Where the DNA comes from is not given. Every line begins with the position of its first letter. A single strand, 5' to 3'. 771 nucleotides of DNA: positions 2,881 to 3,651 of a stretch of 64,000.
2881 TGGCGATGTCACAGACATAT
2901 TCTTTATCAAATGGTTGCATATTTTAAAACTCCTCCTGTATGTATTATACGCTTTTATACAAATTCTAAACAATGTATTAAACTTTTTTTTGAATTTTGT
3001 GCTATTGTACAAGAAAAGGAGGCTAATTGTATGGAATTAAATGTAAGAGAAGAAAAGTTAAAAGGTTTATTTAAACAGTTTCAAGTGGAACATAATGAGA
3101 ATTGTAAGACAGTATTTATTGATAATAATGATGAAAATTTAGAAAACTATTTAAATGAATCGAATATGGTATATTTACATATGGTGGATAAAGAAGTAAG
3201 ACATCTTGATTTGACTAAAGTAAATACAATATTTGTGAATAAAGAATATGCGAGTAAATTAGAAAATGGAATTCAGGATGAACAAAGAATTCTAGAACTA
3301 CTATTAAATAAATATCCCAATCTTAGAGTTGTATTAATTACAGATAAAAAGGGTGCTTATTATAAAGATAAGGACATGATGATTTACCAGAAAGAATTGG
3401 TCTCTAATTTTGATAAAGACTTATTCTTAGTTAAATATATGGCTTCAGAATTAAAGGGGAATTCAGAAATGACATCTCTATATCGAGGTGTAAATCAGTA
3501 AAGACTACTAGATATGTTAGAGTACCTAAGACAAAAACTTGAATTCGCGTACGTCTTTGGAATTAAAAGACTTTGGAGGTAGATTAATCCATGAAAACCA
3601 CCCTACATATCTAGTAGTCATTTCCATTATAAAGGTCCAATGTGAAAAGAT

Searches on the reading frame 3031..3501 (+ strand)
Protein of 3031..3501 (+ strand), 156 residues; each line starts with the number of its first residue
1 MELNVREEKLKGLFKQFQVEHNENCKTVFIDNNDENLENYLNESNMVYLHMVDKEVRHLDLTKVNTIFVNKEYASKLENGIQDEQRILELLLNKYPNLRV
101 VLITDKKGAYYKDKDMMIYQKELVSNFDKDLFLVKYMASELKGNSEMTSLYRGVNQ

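Call 3: search_protein_families(library=pfam, proteins=[window:3031-3501:+], max_evalue=1)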
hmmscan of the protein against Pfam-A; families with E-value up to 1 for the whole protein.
window:3031-3501:+ (156 aa): 1 family
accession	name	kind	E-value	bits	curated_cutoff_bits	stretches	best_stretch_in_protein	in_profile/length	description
PF09949.15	APP1_cat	-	0.052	13.9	27.1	1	23-121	51-138/154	Phosphatidate phosphatase APP1, catalytic domain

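Call 4: search_protein_families(library=ncbifam, proteins=[window:3031-3501:+], max_evalue=1)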
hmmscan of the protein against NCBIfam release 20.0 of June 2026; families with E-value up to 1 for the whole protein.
window:3031-3501:+ (156 aa): 0 families

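Call 5: search_protein_families(library=padloc, proteins=[window:3031-3501:+], max_evalue=1)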
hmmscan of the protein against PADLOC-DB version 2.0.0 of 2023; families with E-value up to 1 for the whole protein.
window:3031-3501:+ (156 aa): 0 families
